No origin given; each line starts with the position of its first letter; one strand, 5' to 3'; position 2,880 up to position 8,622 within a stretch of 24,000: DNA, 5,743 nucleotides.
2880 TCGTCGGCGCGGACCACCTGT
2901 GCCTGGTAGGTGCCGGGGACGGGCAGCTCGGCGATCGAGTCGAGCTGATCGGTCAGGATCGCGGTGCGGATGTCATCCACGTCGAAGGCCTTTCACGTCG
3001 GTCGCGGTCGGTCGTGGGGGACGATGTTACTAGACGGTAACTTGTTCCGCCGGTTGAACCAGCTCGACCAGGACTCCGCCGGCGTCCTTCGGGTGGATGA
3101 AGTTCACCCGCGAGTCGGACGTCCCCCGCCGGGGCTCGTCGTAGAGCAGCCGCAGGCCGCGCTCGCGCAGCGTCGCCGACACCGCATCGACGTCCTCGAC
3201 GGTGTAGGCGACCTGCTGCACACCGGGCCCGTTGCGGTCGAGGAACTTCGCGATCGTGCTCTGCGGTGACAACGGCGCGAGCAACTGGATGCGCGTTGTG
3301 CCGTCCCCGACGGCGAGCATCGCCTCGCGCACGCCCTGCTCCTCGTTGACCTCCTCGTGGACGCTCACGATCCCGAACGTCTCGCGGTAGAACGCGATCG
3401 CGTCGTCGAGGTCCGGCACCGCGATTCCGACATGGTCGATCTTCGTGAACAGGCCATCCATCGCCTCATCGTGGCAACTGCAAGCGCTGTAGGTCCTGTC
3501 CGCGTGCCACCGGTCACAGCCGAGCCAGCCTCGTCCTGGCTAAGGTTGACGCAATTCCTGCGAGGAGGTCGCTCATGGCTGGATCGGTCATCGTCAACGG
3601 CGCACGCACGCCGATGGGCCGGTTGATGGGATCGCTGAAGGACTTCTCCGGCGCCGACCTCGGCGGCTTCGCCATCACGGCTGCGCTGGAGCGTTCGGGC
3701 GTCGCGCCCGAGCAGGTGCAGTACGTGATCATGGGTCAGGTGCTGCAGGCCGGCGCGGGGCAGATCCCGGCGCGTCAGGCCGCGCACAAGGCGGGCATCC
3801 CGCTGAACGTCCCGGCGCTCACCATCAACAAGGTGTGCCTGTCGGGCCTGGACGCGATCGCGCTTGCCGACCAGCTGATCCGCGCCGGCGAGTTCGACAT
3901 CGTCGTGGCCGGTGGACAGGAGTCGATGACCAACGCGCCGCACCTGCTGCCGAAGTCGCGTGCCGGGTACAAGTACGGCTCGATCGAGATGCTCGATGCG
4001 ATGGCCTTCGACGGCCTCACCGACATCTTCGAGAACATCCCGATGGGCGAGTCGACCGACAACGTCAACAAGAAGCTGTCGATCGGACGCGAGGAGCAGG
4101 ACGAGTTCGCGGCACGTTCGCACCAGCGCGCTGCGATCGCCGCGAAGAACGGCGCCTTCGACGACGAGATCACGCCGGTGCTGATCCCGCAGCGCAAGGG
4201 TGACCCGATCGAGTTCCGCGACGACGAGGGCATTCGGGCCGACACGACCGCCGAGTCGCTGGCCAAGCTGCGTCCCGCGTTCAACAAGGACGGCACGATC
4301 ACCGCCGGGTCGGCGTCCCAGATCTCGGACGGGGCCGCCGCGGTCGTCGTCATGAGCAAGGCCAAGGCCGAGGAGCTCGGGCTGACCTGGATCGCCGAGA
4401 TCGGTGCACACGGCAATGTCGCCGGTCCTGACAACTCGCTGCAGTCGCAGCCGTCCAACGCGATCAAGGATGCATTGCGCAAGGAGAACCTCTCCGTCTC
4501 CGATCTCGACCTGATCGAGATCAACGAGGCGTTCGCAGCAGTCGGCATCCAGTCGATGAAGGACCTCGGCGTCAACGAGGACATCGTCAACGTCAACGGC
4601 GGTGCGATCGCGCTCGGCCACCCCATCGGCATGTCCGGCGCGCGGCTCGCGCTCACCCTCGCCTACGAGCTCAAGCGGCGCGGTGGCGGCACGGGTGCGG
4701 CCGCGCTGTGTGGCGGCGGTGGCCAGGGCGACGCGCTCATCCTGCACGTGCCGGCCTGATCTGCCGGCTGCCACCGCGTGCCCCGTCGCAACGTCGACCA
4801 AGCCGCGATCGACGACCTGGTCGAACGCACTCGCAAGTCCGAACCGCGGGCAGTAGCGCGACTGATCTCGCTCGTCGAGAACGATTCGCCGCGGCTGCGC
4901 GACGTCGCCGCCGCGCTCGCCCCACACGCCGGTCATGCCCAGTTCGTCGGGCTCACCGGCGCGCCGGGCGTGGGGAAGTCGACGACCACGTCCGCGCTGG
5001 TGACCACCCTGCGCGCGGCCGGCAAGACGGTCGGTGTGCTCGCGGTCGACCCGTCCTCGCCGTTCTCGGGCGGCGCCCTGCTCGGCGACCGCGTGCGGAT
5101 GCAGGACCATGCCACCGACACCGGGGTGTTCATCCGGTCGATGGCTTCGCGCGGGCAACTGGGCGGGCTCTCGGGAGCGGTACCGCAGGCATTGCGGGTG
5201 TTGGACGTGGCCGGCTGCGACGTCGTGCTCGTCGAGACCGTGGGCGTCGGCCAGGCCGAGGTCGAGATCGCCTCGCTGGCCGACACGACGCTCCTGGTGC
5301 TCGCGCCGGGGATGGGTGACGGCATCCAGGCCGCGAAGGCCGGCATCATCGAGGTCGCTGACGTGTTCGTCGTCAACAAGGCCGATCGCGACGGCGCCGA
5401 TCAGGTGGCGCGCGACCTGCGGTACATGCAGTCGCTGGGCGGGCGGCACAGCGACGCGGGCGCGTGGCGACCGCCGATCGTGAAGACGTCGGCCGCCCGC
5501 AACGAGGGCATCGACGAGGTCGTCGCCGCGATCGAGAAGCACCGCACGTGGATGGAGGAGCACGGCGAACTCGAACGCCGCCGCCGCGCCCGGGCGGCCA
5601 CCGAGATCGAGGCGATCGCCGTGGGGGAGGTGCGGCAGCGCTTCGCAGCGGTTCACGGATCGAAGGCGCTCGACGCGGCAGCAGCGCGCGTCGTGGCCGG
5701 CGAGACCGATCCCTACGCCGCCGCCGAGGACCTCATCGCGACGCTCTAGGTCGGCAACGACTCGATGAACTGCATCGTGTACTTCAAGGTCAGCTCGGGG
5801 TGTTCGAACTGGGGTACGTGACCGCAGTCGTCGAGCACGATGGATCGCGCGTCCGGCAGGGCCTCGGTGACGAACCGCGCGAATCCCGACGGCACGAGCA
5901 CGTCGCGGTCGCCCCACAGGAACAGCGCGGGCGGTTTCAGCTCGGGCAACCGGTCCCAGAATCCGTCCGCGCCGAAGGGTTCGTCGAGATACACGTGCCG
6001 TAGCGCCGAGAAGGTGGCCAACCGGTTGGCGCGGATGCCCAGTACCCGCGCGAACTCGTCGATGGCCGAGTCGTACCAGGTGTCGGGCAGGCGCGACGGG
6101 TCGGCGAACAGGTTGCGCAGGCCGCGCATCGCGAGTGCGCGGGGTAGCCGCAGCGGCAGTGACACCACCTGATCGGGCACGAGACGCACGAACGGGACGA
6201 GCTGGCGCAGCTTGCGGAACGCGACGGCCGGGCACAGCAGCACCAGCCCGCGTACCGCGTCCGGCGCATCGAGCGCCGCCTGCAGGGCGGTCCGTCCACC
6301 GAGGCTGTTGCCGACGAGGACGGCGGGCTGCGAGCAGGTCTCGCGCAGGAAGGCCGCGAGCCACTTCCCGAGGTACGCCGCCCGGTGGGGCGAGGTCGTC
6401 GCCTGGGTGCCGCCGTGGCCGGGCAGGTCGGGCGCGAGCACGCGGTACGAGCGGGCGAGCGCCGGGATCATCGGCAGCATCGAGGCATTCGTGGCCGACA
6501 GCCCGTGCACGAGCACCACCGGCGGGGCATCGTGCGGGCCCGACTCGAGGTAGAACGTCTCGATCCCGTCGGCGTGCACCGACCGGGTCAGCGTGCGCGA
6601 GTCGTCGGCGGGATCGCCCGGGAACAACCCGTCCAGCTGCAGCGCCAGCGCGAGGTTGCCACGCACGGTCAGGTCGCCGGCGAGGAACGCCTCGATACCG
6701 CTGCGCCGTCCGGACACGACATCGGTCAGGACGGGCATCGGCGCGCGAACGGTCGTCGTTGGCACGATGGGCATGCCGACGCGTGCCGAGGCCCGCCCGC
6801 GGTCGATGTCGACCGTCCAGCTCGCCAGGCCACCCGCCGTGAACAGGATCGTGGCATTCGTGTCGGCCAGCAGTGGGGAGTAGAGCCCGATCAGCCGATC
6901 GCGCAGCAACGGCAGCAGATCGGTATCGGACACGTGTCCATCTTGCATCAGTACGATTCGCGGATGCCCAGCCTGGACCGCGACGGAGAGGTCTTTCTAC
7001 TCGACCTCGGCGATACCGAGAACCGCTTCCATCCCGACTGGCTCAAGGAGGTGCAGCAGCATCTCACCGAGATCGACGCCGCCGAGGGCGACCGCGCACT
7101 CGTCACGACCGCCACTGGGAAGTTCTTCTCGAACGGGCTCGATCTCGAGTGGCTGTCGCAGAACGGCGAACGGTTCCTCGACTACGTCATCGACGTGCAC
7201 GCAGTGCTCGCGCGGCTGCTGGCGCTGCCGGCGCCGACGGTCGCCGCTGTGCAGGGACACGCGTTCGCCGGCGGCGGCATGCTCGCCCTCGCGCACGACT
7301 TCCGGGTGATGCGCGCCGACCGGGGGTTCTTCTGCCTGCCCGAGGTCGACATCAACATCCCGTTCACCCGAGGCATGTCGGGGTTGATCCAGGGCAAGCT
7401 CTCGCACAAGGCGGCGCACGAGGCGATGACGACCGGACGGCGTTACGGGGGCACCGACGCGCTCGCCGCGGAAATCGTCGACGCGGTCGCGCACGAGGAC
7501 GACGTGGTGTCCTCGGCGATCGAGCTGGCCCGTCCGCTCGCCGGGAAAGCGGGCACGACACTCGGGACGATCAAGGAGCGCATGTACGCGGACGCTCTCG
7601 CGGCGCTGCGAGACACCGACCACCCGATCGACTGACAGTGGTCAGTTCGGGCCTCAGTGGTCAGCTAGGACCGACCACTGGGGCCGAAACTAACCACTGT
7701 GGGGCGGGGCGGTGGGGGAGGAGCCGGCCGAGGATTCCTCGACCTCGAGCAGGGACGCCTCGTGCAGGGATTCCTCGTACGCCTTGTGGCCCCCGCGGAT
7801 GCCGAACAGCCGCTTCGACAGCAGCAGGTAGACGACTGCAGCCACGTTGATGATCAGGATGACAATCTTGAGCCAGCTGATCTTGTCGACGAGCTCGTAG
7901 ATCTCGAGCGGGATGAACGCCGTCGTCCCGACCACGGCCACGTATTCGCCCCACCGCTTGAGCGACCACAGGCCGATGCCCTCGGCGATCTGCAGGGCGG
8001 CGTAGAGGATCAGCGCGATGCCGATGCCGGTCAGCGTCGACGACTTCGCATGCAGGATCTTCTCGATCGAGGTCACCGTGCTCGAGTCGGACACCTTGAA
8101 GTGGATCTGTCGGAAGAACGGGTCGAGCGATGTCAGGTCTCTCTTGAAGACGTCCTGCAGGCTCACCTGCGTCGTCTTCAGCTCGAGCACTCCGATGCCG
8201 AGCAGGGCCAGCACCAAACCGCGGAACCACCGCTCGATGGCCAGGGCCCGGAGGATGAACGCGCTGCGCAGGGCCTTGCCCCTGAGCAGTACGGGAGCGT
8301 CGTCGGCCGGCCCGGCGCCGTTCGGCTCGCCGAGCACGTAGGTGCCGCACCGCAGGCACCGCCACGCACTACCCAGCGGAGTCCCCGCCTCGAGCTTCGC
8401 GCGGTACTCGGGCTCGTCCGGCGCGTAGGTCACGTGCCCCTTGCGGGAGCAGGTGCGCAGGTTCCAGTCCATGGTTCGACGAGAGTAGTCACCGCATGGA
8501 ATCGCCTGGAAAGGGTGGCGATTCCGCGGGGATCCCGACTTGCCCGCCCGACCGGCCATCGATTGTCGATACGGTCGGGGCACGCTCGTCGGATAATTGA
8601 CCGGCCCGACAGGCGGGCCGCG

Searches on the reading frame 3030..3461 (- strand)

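Call 58: search_protein_families(library=pfam, proteins=[window:3030-3461:-], max_evalue=0.00001)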
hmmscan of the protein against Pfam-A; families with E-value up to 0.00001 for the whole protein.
window:3030-3461:- (143 aa): 3 families
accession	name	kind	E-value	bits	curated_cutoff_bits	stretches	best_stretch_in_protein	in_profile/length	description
PF13669.12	Glyoxalase_4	-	2.8e-25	89.1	27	1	9-121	1-109/109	Glyoxalase/Bleomycin resistance protein/Dioxygenase superfamily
PF00903.31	Glyoxalase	-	3.3e-18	66.7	20.6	1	7-134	1-121/121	Glyoxalase/Bleomycin resistance protein/Dioxygenase superfamily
PF13468.12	Glyoxalase_3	-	4.2e-10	40.4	25.1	1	8-109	1-102/176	Glyoxalase-like domain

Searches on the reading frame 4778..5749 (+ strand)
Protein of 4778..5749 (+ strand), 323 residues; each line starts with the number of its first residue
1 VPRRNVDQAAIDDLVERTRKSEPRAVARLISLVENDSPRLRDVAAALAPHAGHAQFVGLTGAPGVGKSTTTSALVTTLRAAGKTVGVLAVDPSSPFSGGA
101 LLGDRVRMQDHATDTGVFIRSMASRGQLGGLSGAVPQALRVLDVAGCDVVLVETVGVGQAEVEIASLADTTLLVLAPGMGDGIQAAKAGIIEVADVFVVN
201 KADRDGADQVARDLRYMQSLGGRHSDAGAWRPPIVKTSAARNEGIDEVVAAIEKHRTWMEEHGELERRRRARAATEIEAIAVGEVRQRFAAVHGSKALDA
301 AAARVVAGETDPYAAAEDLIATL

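Call 58: search_protein_families(library=pfam, proteins=[window:4778-5749:+], max_evalue=0.00001)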
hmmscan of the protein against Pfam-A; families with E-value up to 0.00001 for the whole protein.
window:4778-5749:+ (323 aa): 1 family
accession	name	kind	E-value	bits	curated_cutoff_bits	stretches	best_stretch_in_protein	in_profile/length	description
PF03308.22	MeaB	-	5.2e-94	314.7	23.1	1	27-291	2-270/273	Methylmalonyl Co-A mutase-associated GTPase MeaB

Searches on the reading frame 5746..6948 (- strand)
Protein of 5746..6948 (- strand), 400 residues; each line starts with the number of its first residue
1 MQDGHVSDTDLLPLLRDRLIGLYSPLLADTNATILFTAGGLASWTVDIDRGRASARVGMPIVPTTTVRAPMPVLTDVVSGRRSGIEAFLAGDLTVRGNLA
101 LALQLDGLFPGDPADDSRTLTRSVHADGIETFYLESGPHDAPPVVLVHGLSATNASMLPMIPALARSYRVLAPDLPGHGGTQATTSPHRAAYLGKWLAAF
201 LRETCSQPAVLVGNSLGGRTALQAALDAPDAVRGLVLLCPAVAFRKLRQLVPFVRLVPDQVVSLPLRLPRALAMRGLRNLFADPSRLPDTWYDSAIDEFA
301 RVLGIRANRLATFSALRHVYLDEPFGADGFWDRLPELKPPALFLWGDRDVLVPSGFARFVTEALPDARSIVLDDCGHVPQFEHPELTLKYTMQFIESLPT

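Call 58: search_protein_families(library=pfam, proteins=[window:5746-6948:-], max_evalue=0.00001)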
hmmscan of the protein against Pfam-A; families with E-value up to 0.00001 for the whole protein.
window:5746-6948:- (400 aa): 4 families
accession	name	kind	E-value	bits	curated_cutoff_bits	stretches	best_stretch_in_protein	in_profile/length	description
PF00561.26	Abhydrolase_1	-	1.6e-30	107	25.8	1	142-384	1-245/245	alpha/beta hydrolase fold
PF12697.13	Abhydrolase_6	-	6.1e-26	92.9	26.3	1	144-386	1-213/217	Alpha/beta hydrolase family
PF12146.15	Hydrolase_4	-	4.4e-15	56.1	27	1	144-382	7-237/239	Serine aminopeptidase, S33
PF02036.22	SCP2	-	8.3e-09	36.1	21.3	1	24-109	13-100/101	SCP-2 sterol transfer family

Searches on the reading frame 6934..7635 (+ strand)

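Call 58: search_protein_families(library=pfam, proteins=[window:6934-7635:+], max_evalue=0.00001)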
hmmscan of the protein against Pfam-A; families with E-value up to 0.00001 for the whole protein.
window:6934-7635:+ (233 aa): 2 families
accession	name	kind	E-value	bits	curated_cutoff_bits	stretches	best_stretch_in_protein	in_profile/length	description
PF00378.25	ECH_1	-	4.6e-29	101.9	27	1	28-222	16-210/251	Enoyl-CoA hydratase/isomerase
PF16113.10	ECH_2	-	2.3e-10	41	27.2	1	30-198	13-184/335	Enoyl-CoA hydratase/isomerase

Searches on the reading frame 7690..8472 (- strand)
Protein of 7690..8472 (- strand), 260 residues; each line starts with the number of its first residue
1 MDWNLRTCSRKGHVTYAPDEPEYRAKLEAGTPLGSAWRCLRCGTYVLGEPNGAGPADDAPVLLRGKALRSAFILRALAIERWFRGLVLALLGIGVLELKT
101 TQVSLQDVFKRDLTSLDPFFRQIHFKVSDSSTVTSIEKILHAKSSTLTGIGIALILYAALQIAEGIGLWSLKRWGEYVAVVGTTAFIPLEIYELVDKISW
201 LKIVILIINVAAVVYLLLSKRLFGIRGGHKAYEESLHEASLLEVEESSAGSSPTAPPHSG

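Call 58: search_protein_families(library=pfam, proteins=[window:7690-8472:-], max_evalue=0.00001)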
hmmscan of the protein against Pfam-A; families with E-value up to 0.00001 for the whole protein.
window:7690-8472:- (260 aa): 1 family
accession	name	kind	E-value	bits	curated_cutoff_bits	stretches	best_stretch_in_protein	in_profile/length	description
PF09900.14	DUF2127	-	8.7e-37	126.9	24.3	1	74-219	2-139/140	Predicted membrane protein (DUF2127)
